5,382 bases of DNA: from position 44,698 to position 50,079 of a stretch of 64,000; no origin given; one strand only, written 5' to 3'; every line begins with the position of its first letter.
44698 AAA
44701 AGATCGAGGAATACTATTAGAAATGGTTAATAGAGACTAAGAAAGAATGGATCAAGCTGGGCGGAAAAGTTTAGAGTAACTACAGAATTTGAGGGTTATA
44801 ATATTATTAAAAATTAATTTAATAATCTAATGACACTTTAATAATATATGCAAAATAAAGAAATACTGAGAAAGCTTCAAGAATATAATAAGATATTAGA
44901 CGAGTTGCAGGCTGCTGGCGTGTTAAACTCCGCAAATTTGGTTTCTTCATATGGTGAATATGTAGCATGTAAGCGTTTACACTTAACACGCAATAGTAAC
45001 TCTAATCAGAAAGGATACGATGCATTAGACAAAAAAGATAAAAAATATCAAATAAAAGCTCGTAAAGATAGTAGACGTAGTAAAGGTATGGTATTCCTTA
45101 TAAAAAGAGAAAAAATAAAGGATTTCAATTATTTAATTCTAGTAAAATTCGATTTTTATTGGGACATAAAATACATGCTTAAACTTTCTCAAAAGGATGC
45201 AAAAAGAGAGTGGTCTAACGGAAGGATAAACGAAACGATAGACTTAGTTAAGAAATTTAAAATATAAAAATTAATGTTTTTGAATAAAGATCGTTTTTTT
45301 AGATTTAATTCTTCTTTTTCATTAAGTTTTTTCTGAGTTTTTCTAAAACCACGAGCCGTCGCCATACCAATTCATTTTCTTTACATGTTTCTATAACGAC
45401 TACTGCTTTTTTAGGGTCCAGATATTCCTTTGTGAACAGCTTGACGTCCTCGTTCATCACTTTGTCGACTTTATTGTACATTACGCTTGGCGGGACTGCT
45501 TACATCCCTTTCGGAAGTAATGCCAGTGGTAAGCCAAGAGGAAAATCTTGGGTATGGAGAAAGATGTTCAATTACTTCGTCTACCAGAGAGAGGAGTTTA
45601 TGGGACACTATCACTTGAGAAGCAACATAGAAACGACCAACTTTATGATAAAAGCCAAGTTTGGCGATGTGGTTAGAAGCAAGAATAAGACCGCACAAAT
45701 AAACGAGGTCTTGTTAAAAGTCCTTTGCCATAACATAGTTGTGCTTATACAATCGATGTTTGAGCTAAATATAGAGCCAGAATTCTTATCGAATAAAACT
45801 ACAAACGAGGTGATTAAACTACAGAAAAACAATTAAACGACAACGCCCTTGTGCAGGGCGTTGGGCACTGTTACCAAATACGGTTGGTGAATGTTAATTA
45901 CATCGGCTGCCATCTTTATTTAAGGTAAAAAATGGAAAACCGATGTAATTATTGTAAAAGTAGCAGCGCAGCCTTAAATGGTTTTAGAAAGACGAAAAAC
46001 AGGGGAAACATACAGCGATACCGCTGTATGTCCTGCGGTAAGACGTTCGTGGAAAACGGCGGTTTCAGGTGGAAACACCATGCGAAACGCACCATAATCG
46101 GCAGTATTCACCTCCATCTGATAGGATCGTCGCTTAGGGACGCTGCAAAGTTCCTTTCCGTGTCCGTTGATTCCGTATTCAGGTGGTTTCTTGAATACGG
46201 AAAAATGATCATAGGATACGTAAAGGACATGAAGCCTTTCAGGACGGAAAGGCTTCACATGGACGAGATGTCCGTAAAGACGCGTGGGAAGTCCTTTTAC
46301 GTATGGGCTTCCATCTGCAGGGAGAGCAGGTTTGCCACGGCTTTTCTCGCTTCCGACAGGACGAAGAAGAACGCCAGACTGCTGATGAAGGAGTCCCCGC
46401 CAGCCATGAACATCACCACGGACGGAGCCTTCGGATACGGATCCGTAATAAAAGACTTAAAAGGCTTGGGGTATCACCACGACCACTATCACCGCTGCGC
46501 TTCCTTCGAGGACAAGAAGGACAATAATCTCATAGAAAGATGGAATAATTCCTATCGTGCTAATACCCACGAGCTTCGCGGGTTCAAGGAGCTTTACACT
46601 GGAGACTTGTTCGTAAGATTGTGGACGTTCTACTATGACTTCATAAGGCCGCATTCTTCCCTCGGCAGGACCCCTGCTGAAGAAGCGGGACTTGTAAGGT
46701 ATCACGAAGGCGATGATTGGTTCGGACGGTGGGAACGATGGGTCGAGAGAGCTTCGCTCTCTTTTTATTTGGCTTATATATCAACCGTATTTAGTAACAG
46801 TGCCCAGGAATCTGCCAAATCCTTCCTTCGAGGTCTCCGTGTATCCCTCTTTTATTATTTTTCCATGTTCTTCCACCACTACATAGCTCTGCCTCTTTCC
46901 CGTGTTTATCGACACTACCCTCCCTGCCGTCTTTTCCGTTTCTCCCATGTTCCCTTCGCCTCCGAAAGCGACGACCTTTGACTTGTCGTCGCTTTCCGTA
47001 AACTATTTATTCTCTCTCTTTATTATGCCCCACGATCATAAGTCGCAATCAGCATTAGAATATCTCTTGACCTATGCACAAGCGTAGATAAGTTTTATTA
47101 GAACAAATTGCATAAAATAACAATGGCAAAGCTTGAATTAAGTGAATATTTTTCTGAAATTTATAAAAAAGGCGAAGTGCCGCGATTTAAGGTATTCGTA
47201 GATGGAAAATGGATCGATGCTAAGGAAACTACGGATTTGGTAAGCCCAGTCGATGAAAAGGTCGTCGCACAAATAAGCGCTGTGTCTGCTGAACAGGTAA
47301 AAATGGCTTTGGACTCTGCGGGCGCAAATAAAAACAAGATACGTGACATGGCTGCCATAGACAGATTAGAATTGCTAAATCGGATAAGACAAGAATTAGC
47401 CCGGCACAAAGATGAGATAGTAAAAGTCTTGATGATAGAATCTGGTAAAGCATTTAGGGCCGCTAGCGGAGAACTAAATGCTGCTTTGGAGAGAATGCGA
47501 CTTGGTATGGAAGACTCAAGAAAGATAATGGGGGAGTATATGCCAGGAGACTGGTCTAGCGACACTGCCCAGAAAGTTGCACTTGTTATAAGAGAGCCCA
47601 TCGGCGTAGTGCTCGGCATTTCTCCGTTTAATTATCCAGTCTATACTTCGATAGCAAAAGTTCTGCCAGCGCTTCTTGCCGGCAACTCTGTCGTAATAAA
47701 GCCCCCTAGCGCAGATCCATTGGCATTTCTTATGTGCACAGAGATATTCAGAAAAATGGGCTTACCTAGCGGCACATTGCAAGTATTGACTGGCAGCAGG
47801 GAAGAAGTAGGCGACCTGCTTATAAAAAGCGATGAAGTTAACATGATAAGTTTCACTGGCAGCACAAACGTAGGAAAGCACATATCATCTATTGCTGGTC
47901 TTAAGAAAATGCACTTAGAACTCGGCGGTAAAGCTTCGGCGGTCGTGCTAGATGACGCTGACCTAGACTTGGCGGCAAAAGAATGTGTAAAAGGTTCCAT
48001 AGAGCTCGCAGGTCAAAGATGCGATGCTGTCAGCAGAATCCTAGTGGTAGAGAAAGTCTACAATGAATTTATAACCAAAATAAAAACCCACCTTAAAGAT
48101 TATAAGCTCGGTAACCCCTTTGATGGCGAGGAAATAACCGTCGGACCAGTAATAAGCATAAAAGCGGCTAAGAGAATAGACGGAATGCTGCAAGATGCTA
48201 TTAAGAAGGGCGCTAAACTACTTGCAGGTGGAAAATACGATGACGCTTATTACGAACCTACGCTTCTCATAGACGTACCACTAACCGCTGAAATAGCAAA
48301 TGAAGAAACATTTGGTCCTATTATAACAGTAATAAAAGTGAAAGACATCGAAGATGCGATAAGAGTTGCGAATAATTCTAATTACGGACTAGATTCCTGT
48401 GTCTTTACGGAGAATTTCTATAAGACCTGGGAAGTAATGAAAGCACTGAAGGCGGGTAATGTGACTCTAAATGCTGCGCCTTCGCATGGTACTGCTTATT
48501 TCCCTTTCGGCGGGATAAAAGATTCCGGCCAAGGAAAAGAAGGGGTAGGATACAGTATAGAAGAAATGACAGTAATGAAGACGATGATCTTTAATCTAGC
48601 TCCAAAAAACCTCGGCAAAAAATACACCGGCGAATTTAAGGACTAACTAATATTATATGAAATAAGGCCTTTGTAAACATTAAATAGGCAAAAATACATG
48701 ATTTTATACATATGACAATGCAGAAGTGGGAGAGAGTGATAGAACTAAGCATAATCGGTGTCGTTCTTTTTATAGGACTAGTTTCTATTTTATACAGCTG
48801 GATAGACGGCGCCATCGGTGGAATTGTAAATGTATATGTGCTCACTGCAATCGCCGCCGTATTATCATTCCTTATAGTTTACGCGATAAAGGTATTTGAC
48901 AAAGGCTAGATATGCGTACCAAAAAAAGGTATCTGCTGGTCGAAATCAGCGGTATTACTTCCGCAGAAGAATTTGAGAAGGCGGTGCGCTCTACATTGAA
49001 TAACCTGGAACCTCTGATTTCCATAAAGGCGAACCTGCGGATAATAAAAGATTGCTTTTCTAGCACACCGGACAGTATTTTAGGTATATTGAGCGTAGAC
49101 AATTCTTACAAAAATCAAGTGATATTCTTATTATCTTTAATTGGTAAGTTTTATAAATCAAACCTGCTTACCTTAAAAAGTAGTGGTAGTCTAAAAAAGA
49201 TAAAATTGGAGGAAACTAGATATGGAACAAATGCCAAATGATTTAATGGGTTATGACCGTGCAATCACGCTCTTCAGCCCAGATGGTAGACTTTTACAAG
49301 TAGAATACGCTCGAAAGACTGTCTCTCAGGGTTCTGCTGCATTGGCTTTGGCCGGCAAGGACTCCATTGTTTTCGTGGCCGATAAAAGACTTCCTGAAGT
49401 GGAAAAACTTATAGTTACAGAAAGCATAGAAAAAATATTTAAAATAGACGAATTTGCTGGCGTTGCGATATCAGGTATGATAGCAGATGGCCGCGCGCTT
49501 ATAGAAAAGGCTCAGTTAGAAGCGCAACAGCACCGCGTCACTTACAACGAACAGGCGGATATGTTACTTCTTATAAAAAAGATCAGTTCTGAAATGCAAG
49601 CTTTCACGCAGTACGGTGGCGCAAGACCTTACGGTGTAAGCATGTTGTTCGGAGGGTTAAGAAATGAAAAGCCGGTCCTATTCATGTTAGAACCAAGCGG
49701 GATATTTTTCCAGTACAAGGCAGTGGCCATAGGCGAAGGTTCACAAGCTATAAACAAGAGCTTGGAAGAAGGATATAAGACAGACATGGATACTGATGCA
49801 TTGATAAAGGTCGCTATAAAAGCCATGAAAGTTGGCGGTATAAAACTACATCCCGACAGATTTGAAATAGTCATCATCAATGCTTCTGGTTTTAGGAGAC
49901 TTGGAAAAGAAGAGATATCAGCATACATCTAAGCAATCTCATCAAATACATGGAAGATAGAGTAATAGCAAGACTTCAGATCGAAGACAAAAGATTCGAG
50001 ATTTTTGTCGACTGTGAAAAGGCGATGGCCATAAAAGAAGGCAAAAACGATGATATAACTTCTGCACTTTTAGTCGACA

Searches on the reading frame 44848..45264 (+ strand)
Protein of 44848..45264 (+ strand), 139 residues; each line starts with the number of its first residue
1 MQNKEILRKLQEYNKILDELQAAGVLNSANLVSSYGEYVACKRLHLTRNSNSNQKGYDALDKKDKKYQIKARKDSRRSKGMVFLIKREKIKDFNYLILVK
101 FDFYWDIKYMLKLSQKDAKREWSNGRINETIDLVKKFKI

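Call 95: search_protein_families(library=pfam, proteins=[window:44848-45264:+], max_evalue=0.001)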
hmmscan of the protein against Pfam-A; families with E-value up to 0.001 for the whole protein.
window:44848-45264:+ (139 aa): 1 family
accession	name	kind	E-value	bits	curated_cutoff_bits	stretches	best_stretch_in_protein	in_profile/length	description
PF22522.2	DUF6998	-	5.2e-06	26.9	27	1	30-101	24-84/136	Family of unknown function (DUF6998)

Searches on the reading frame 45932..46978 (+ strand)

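Call 95: search_protein_families(library=pfam, proteins=[window:45932-46978:+], max_evalue=0.001)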
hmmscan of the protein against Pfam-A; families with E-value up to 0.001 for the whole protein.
window:45932-46978:+ (349 aa): 2 families
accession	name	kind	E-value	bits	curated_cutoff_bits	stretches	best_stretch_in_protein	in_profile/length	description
PF13610.12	DDE_Tnp_IS240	-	1.2e-11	45.4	27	1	107-224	3-122/139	DDE domain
PF13683.12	rve_3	-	8.1e-07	29.1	26.5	1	196-247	14-65/67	Integrase core domain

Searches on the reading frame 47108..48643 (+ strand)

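Call 42: search_protein_families(library=pfam, proteins=[window:47108-48643:+], max_evalue=0.00001)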
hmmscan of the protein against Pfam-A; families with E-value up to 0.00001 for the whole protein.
window:47108-48643:+ (512 aa): 1 family
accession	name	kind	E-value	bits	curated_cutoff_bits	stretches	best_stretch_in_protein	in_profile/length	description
PF00171.27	Aldedh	-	1.6e-144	482.4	23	1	35-492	1-460/461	Aldehyde dehydrogenase family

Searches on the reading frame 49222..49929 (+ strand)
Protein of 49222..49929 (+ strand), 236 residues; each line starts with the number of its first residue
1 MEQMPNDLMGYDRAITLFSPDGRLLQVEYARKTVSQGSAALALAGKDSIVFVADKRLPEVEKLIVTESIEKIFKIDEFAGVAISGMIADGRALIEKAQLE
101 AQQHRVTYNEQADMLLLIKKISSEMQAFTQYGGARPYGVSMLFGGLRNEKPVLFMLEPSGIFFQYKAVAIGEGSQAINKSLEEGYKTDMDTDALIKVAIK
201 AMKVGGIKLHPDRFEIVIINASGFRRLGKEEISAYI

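Call 95: search_protein_families(library=pfam, proteins=[window:49222-49929:+], max_evalue=0.001)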
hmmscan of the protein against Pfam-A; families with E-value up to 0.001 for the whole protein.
window:49222-49929:+ (236 aa): 2 families
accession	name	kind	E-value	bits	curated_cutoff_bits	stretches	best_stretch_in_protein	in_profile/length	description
PF00227.31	Proteasome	-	3.2e-50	170.9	22.4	1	34-218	1-188/189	Proteasome subunit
PF10584.14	Proteasome_A_N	-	1.4e-12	47.5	27.7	1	11-32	1-22/23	Proteasome subunit A N-terminal signature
